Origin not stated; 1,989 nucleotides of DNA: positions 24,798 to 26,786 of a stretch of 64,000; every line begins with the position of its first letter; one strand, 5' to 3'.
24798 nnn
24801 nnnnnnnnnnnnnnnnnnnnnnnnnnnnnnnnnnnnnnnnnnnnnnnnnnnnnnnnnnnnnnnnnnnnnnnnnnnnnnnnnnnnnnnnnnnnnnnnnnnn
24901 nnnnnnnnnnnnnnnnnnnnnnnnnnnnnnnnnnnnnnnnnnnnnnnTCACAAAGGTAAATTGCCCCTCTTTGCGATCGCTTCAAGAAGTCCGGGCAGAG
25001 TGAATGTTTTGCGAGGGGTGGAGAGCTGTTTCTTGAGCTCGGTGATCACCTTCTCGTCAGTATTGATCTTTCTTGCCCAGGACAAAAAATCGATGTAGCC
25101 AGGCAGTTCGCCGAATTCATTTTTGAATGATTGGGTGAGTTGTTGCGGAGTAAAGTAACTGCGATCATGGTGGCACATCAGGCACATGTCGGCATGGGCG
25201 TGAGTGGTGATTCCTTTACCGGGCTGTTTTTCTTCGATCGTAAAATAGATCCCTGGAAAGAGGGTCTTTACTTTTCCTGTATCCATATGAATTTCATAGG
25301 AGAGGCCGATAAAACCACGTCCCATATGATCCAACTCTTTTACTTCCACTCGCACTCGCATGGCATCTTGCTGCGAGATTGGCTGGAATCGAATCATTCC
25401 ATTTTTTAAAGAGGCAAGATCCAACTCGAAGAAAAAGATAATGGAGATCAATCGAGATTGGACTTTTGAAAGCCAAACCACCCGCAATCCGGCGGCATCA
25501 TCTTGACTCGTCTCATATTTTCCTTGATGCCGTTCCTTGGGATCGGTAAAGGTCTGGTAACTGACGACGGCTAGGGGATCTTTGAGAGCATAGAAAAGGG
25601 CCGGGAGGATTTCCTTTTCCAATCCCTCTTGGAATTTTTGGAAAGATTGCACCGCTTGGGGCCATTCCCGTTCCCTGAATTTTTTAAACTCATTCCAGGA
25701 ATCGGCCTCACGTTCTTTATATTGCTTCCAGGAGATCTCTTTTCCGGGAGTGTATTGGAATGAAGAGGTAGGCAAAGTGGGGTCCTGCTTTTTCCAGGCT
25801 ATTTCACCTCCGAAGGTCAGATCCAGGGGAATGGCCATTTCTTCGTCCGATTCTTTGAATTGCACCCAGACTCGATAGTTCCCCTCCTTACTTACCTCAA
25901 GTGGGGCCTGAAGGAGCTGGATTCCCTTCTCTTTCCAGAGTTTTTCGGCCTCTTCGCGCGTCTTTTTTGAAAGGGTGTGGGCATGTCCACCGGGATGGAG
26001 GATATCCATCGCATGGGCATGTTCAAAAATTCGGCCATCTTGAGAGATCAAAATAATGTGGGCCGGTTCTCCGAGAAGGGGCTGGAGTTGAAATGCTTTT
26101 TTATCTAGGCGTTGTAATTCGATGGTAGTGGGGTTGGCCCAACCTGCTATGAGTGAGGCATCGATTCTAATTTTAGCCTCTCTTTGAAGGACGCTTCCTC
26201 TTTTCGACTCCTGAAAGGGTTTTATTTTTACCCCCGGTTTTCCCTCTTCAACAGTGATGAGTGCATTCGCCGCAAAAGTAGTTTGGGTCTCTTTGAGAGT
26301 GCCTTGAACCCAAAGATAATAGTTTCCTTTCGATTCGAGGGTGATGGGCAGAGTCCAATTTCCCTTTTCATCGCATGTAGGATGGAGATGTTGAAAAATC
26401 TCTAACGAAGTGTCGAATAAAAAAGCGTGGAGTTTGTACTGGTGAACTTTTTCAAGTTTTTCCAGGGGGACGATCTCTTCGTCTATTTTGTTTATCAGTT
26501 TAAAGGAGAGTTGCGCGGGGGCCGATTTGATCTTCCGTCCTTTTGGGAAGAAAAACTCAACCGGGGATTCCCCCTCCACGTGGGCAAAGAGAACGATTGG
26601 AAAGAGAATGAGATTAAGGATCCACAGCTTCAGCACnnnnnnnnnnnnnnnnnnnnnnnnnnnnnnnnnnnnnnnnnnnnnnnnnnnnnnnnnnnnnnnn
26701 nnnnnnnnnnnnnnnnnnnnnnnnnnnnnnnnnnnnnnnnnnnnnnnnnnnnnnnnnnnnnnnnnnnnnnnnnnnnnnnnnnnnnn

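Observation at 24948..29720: A tightly coupled six-gene operon of secreted unknown proteins starts with a PSCyt1-type cytochrome c and ends with a CxxCH protein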

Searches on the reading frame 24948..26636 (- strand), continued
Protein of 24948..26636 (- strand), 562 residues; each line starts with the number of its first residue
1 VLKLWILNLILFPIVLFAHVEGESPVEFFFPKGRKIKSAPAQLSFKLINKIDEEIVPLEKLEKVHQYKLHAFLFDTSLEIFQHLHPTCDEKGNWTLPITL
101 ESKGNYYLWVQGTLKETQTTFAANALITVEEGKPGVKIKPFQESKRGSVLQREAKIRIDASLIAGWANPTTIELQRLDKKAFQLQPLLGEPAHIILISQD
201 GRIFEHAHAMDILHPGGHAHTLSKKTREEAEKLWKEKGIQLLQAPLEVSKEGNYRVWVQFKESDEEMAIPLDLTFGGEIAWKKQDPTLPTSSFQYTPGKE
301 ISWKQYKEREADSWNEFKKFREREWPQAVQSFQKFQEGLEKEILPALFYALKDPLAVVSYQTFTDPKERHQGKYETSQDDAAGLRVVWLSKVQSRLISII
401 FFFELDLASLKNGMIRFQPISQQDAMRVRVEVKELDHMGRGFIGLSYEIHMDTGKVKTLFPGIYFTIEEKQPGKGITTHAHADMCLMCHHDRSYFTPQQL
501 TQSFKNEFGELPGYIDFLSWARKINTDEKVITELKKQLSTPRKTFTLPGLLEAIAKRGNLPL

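Call 112: get_annotated_region(hit=H1, flank=8000)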
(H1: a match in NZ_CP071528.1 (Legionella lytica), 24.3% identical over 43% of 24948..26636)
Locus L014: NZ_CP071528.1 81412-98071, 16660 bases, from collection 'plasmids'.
description: Legionella lytica strain PCM 2298 plasmid pLlyPCM2298_1, complete sequence
organism: Legionella lytica (NCBI taxid 96232)
taxonomy: Bacteria; Pseudomonadota; Gammaproteobacteria; Legionellales; Legionellaceae; Legionella; Legionella lytica
host: -; source: Acanthamoeba castellanii,bacterial culture; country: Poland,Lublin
typing (MOB-suite, as given by PLSDB): non-mobilizable
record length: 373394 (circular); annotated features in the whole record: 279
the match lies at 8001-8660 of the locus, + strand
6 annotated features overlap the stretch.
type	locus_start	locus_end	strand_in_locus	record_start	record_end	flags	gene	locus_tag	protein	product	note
CDS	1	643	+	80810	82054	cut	-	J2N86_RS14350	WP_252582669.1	TolC family protein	GO:0055085 - transmembrane transport [Evidence IEA]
CDS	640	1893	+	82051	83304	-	-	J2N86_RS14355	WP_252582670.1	efflux RND transporter periplasmic adaptor subunit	-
CDS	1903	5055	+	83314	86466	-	-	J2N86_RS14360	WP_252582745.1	CusA/CzcA family heavy metal efflux RND transporter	-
CDS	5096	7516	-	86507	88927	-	-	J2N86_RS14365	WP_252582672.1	RasGEF domain-containing protein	GO:0007264 - small GTPase mediated signal transduction [Evidence IEA]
CDS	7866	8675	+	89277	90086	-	-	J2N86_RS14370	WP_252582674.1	hypothetical protein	-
CDS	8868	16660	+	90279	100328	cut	-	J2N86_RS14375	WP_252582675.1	hypothetical protein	-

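Call 117: get_annotated_region(hit=H2, flank=6000)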
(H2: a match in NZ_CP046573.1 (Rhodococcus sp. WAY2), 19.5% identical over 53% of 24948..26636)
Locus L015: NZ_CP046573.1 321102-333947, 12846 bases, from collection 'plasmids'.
description: Rhodococcus sp. WAY2 plasmid pRWAY01, complete sequence
organism: Rhodococcus sp. WAY2 (NCBI taxid 2663121)
taxonomy: Bacteria; Actinomycetota; Actinomycetes; Mycobacteriales; Nocardiaceae; Rhodococcus; Rhodococcus sp. WAY2
host: -; source: cell culture,bacterial consortium; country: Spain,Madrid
typing (MOB-suite, as given by PLSDB): mobilizable; relaxase MOBF,MOBP,MOBP
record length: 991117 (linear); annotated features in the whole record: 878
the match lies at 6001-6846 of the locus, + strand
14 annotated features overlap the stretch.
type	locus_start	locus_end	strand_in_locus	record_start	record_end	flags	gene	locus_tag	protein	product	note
CDS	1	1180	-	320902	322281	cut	-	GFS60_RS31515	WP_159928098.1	MBL fold metallo-hydrolase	-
CDS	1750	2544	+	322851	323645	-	-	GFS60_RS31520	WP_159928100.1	alpha/beta hydrolase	-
CDS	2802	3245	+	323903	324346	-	-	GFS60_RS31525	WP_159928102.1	helix-turn-helix transcriptional regulator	-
CDS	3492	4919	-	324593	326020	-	-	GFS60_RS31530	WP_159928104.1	MFS transporter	-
CDS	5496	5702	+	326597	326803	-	-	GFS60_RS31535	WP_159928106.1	heavy metal-associated domain-containing protein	-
CDS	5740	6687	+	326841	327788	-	-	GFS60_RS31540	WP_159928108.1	hypothetical protein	-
CDS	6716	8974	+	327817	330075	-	-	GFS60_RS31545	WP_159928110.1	heavy metal translocating P-type ATPase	GO:0006812 - monoatomic cation transport [Evidence IEA]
CDS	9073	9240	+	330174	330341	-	-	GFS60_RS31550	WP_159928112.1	hypothetical protein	-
CDS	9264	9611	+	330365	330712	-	-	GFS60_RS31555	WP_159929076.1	metal-sensitive transcriptional regulator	-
CDS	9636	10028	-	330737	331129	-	-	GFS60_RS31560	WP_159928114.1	metalloregulator ArsR/SmtB family transcription factor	GO:0006355 - regulation of DNA-templated transcription [Evidence IEA]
CDS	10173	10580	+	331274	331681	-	-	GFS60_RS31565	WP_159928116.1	four-helix bundle copper-binding protein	-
CDS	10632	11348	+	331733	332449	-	-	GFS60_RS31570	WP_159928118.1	DUF305 domain-containing protein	-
CDS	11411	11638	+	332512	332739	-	-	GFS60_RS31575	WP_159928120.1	heavy metal-associated domain-containing protein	-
CDS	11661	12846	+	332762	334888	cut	-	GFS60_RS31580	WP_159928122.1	copper-translocating P-type ATPase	GO:0006825 - copper ion transport [Evidence IEA]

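Call 118: get_annotated_region(hit=H6, flank=6000)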
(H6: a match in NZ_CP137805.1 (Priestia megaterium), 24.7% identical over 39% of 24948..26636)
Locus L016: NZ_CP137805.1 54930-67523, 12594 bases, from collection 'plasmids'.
description: Priestia megaterium strain Y18-01 plasmid unnamed5, complete sequence
organism: Priestia megaterium (NCBI taxid 1404)
taxonomy: Bacteria; Bacillota; Bacilli; Bacillales; Bacillaceae; Priestia; Priestia megaterium
host: -; source: Bacillus megaterium assembly,Arshan water; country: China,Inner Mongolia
typing (MOB-suite, as given by PLSDB): mobilizable; replicon rep_cluster_385; relaxase MOBP,MOBP
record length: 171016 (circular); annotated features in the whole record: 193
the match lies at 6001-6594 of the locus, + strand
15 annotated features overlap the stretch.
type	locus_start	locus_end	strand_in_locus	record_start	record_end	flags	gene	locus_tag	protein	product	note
CDS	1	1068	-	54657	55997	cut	-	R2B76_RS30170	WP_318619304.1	PLP-dependent aminotransferase family protein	-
CDS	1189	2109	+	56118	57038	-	-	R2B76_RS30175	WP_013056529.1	DMT family transporter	-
CDS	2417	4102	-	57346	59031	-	-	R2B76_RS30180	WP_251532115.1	NucA/NucB deoxyribonuclease domain-containing protein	-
CDS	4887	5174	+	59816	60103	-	-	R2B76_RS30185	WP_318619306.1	hypothetical protein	-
CDS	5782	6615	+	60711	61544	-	-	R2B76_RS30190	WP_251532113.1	hypothetical protein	-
CDS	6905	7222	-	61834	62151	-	-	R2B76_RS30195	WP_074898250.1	MazG-like family protein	-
CDS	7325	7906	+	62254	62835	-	-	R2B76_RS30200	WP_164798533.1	TIGR00730 family Rossman fold protein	-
CDS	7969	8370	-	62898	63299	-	-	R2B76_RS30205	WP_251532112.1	hypothetical protein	-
CDS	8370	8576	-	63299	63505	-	-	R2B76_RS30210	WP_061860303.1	helix-turn-helix transcriptional regulator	-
CDS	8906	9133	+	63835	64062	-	-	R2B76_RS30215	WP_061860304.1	helix-turn-helix transcriptional regulator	-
CDS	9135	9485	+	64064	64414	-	-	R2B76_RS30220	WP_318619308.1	DUF2178 domain-containing protein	-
CDS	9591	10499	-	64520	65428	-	-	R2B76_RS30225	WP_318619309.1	hypothetical protein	-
CDS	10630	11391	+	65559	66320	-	-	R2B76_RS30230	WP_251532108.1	site-2 protease family protein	GO:0006508 - proteolysis [Evidence IEA]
CDS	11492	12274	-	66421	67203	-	-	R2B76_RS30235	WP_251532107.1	GNAT family N-acetyltransferase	-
CDS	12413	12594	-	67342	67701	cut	-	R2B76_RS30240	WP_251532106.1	hypothetical protein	-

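Call 119: get_annotated_region(hit=H4, flank=6000)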
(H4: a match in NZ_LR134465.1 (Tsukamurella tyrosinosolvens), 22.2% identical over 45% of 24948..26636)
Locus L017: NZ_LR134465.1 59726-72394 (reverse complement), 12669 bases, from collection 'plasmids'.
description: Tsukamurella tyrosinosolvens strain NCTC13231 plasmid 23, complete sequence
organism: Tsukamurella tyrosinosolvens (NCBI taxid 57704)
taxonomy: Bacteria; Actinomycetota; Actinomycetes; Mycobacteriales; Tsukamurellaceae; Tsukamurella; Tsukamurella tyrosinosolvens
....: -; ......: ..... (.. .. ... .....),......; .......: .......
typing (MOB-suite, as given by PLSDB): non-mobilizable
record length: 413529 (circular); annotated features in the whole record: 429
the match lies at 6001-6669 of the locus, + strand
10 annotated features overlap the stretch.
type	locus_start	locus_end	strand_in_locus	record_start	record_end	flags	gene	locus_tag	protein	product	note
CDS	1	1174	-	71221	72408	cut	-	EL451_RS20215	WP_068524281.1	hypothetical protein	-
CDS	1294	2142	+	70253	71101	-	-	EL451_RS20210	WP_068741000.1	TatD family hydrolase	-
CDS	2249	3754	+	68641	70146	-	-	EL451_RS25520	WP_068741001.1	resuscitation-promoting factor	-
CDS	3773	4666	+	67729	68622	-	rsmA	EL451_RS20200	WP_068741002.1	16S rRNA (adenine(1518)-N(6)/adenine(1519)-N(6))- dimethyltransferase RsmA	-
CDS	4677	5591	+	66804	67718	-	-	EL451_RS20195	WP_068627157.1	4-(cytidine 5'-diphospho)-2-C-methyl-D-erythritol kinase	GO:0016114 - terpenoid biosynthetic process [Evidence IEA]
CDS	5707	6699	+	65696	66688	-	-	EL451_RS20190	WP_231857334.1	heavy-metal-associated domain-containing protein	-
CDS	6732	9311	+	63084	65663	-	-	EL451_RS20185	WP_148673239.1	heavy metal translocating P-type ATPase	-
CDS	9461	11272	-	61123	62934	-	-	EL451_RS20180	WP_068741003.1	ABC-F family ATP-binding cassette domain-containing protein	-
CDS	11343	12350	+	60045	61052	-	-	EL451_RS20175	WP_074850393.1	enoyl-CoA hydratase/isomerase family protein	-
CDS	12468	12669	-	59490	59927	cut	-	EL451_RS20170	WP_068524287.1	MarR family transcriptional regulator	GO:0006355 - regulation of DNA-templated transcription [Evidence IEA]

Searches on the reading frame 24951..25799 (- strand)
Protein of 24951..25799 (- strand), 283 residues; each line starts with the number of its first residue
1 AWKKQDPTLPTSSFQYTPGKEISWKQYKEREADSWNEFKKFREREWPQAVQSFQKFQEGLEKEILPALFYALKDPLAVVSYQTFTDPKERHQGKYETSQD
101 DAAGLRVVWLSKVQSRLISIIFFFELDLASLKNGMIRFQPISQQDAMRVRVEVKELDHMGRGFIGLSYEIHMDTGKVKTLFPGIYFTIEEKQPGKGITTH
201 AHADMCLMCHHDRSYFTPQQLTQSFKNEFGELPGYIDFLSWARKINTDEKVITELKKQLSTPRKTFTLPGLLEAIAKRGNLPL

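Call 36: find_related_loci(query=A2, collection=genome_contigs, flank=10000)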
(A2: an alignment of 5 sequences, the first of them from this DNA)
Query A2 (283 aa) in genome_contigs; peptide patterns used: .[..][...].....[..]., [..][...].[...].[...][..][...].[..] (x = any residue, [..] = any of these).
52 stretches matched a pattern, but none encodes a relative of the query by tblastn (E <= 1e-3).

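Call 37: find_related_loci(query=A2, collection=metagenome_contigs, flank=10000)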
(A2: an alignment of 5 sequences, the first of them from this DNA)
Query A2 (283 aa) in metagenome_contigs; peptide patterns used: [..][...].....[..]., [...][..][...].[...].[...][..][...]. (x = any residue, [..] = any of these).
184 stretches matched a pattern; 2 encode a relative of the query (tblastn E <= 1e-3); 2 distinct loci.
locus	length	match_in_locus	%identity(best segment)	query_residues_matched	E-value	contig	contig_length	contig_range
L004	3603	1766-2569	40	1-278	1e-64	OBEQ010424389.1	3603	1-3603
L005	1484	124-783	39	61-278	1e-44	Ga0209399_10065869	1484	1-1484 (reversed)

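Call 47: find_homologous_proteins(query=A1, max_evalue=0.001)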
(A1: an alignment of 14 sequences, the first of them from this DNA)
Query A1 (14 sequences) (283 aa, profile of the alignment): 2 proteins with E <= 0.001 among 8000 candidates.
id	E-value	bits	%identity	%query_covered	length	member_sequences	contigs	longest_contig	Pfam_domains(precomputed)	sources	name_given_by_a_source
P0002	6.4e-91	322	100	100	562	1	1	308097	-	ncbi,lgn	-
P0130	2.0e-88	314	26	86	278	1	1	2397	-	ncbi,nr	ncbi:MAG: hypothetical protein KDD51_16790 [Bdellovibrionales bacterium]|nr:hypothetical protein [Bd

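Call 80: search_solved_structures(query=A1, max_evalue=5)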
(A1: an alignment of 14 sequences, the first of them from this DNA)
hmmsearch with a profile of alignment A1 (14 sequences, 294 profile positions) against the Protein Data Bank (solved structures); distinct sequences matched with E-value up to 5: 29.
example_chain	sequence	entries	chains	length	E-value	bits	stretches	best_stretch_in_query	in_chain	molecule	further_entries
4db8_A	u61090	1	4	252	0.0027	20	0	33-90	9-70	Armadillo-repeat Protein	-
4dba_A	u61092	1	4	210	0.015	17.5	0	33-90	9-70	Designed Armadillo repeat protein, YIIM3AII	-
2ru4_A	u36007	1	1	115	0.32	13.2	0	62-91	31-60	Armadillo Repeat Protein, N-terminal fragment, YIIM2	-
3tol_A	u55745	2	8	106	0.52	12.5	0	190-224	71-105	Soluble cytochrome b562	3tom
9hnh_A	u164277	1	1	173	0.54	12.4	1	242-283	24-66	Chains: A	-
6u97_A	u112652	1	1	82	0.69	12.1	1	213-254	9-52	Lipoprotein cytochrome c, 1 heme-binding site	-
6nxm_A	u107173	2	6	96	0.71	12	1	235-276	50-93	Design construct XAA_GVDQ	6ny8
6o0c_A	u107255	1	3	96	0.72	12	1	235-276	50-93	Design construct XAA_GVDQ mutant M4L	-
1cyi_A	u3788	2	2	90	0.73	12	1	214-241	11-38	CYTOCHROME C6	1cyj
9se7_T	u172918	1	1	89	0.74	12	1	214-253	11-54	Cytochrome c6, chloroplastic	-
3m15_A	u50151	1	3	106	0.8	11.9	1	188-224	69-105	Soluble cytochrome b562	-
6h98_A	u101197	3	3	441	0.81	11.9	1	59-104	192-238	Sulfurtransferase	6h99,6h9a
6kvw_A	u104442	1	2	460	0.85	11.8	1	59-104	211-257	Sulfurtransferase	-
6ku1_A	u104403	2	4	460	0.85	11.8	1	59-104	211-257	Sulfurtransferase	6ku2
6ktz_A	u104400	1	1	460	0.85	11.8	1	59-104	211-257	Sulfurtransferase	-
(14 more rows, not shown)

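Call 99: search_protein_families(library=pfam, alignment_id=A1, max_evalue=1)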
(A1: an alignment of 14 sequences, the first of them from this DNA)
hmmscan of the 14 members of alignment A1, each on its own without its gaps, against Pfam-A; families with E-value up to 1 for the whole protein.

A. member 1, seq(283 aa): 2 families
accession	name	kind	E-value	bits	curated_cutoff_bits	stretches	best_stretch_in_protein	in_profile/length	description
PF10678.14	DUF2492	-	0.046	14.5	27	1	199-231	3-34/77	Protein of unknown function (DUF2492)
PF10614.14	CsgF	-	0.14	12.7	25.8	1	26-70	37-81/132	Type VIII secretion system (T8SS), CsgF protein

B. families by the number of members that match (of 14 scanned): 11 families
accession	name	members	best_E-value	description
PF07934.18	OGG_N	1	0.0073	8-oxoguanine DNA glycosylase, N-terminal domain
PF13442.11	Cytochrome_CBB3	1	0.012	Cytochrome C oxidase, cbb3-type, subunit III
PF18408.7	zf_Hakai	1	0.042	C2H2 Hakai zinc finger domain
PF07182.16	DUF1402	1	0.044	Protein of unknown function (DUF1402)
PF10678.14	DUF2492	1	0.046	Protein of unknown function (DUF2492)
PF25526.1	LIP-1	1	0.065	Liprin-alpha-like coiled coil domain 2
PF13338.12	AbiEi_4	1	0.12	Transcriptional regulator, AbiEi antitoxin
PF10614.14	CsgF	1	0.14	Type VIII secretion system (T8SS), CsgF protein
PF08265.16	YL1_C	1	0.17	YL1 nuclear protein C-terminal domain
PF16694.10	Cytochrome_P460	1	0.21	Cytochrome P460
PF24042.1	DUF7351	1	0.25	Domain of unknown function (DUF7351)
